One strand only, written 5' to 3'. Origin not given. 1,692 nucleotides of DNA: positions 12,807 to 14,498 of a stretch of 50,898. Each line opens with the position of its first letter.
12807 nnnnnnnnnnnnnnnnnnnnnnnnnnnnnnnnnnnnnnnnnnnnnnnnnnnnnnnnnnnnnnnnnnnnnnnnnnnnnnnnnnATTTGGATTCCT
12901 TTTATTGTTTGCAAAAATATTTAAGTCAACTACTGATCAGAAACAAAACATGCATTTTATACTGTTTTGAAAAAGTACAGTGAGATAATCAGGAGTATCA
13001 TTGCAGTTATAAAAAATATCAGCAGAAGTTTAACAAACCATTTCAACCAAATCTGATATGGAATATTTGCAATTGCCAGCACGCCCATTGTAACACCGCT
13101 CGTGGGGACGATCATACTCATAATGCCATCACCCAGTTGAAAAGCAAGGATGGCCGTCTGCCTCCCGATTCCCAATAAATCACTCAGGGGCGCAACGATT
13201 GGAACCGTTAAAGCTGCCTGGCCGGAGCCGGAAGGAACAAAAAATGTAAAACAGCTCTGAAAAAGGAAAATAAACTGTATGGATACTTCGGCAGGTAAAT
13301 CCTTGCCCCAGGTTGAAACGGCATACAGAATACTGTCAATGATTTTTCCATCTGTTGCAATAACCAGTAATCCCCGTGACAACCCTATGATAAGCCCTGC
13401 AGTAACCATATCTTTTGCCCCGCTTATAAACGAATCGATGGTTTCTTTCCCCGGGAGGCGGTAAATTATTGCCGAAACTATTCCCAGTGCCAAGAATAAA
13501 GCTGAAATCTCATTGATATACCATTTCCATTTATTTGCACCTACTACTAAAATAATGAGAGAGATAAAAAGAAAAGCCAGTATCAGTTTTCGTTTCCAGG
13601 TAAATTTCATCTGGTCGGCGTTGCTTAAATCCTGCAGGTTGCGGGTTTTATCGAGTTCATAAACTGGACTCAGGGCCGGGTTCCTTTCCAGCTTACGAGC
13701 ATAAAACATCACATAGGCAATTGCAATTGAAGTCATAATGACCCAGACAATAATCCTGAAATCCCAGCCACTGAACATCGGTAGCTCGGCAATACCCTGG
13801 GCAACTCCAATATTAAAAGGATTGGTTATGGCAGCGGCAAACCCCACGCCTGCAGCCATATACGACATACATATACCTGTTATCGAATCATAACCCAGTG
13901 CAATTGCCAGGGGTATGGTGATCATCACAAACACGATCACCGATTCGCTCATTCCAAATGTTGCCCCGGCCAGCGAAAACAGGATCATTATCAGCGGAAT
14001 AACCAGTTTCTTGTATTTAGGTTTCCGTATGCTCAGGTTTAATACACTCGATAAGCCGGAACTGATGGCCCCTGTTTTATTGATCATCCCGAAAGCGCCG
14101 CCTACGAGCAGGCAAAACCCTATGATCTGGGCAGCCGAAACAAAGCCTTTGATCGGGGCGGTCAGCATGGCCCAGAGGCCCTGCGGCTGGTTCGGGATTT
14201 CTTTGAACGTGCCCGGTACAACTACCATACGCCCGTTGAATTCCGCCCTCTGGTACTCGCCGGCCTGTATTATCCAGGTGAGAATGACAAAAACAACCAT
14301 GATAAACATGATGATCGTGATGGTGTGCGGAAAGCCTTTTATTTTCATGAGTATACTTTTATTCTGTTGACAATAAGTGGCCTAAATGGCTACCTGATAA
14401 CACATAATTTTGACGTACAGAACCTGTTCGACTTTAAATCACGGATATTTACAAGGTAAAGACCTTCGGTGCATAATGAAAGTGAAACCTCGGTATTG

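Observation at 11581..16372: Two T9SS-secreted cyanophycinase-like S51 peptidases flanking a YfcC-family transporter: candidate extracellular cyanophycin utilisation module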

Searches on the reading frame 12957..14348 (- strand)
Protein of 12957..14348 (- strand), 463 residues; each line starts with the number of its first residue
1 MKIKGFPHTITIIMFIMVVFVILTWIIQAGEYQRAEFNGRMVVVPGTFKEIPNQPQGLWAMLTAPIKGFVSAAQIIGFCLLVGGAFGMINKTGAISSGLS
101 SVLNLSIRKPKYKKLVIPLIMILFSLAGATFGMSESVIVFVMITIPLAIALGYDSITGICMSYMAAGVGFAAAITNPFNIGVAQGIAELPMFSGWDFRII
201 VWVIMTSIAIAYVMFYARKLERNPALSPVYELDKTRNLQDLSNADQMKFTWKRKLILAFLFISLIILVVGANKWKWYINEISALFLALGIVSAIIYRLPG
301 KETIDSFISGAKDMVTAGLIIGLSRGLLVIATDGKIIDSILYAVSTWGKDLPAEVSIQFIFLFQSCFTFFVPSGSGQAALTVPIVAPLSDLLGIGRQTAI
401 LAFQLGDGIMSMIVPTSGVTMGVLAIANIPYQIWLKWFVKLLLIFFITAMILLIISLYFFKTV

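Call 3: search_protein_families(library=pfam, proteins=[window:12957-14348:-], max_evalue=0.01)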
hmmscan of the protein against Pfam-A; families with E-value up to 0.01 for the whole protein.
window:12957-14348:- (463 aa): 2 families
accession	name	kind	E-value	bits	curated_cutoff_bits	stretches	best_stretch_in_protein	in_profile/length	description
PF03606.21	DcuC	-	5.1e-108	362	23.1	1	6-456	1-459/461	C4-dicarboxylate anaerobic carrier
PF03806.19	ABG_transport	-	2.4e-05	23.2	27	2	349-443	375-470/502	AbgT putative transporter family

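Call 4: search_protein_families(library=ncbifam, proteins=[window:12957-14348:-], max_evalue=0.01)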
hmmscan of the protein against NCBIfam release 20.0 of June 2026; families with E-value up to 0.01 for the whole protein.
window:12957-14348:- (463 aa): 1 family
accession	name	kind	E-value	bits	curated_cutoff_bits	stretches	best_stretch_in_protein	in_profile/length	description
NF008611.1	PRK11588.1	equivalog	5.4e-113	378.3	500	1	70-458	93-488/492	putative basic amino acid antiporter YfcC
